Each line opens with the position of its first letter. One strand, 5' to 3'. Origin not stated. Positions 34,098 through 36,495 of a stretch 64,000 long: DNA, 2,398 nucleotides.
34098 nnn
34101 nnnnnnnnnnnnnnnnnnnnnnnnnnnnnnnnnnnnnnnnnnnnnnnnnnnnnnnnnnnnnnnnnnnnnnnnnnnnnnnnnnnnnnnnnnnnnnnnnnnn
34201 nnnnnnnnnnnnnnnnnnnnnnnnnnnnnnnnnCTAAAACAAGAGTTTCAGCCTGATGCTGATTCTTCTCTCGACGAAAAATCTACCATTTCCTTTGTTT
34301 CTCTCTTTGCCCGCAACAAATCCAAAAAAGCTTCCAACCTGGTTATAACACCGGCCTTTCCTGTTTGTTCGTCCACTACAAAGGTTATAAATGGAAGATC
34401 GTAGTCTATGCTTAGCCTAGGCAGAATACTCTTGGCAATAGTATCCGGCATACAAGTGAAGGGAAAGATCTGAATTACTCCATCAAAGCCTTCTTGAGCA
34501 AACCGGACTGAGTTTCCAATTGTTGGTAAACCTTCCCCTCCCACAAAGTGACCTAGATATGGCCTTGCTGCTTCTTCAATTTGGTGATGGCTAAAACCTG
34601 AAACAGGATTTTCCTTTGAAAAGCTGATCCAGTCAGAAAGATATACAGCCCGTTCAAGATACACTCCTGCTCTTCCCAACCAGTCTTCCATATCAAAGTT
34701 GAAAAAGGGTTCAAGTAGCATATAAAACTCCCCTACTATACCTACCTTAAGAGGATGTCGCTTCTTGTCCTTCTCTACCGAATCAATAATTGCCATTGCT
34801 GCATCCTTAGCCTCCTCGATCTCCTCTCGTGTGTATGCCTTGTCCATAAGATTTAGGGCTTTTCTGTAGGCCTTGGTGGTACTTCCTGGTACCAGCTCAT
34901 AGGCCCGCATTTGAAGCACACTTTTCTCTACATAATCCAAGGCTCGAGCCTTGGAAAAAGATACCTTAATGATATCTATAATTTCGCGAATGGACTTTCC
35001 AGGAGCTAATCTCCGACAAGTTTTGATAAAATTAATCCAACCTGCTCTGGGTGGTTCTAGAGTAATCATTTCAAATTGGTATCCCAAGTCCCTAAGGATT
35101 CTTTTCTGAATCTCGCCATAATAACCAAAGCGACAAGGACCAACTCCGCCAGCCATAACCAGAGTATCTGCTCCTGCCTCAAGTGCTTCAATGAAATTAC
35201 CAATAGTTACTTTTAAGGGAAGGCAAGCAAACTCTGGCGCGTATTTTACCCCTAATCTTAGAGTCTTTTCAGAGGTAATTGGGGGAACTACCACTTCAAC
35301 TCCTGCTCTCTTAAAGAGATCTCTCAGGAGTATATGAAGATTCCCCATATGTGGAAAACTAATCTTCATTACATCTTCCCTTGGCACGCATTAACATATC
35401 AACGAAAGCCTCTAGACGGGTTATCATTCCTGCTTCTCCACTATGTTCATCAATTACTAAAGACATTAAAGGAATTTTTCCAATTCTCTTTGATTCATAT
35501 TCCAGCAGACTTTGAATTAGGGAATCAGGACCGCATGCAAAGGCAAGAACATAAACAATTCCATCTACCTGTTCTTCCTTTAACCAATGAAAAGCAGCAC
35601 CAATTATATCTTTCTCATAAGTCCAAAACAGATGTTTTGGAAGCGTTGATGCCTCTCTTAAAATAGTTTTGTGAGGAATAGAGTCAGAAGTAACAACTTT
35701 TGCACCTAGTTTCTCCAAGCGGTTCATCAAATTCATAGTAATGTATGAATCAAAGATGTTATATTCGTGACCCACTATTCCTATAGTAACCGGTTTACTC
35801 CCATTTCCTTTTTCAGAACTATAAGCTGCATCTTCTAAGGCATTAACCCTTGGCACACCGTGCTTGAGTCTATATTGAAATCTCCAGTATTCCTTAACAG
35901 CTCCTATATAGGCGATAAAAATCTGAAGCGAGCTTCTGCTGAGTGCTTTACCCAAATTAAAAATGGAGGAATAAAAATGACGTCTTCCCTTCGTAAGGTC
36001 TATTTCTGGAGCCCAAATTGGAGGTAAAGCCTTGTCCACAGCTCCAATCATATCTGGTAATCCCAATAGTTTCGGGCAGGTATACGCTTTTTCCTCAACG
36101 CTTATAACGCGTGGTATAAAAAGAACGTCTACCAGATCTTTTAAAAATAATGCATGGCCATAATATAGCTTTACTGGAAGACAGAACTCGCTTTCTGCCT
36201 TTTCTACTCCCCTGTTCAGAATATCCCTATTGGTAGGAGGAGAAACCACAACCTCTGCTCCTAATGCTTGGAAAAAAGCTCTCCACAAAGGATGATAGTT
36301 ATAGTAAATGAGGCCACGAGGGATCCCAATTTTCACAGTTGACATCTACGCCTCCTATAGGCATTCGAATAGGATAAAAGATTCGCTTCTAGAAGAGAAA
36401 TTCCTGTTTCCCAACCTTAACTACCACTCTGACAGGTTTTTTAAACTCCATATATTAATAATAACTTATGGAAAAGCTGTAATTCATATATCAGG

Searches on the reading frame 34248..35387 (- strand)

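Call 59: search_protein_families(library=pfam, proteins=[window:34248-35387:-], max_evalue=0.0001)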
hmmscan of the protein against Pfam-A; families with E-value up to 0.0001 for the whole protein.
window:34248-35387:- (379 aa): 1 family
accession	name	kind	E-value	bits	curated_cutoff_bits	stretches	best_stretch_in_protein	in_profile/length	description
PF09989.15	DUF2229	-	1.1e-11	45.2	29.4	1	17-76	13-73/218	CoA enzyme activase uncharacterised domain (DUF2229)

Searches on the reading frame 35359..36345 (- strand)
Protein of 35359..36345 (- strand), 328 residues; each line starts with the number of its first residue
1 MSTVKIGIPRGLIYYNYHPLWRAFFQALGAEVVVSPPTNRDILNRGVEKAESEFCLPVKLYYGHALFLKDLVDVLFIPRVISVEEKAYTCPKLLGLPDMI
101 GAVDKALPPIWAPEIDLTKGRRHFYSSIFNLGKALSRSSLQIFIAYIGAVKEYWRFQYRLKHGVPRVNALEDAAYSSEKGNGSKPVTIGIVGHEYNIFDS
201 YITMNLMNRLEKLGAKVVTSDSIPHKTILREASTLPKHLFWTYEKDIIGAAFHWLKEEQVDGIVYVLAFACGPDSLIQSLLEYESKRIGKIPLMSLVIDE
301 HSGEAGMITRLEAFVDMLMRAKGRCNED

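Call 59: search_protein_families(library=pfam, proteins=[window:35359-36345:-], max_evalue=0.0001)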
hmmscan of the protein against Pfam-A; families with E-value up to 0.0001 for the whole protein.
window:35359-36345:- (328 aa): 2 families
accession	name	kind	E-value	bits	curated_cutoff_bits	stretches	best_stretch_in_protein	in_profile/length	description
PF09989.15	DUF2229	-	6.4e-48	163.7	29.4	1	5-223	1-218/218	CoA enzyme activase uncharacterised domain (DUF2229)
PF06050.19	HGD-D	-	1.9e-05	24.9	28.4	1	225-318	249-342/342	2-hydroxyglutaryl-CoA dehydratase, D-component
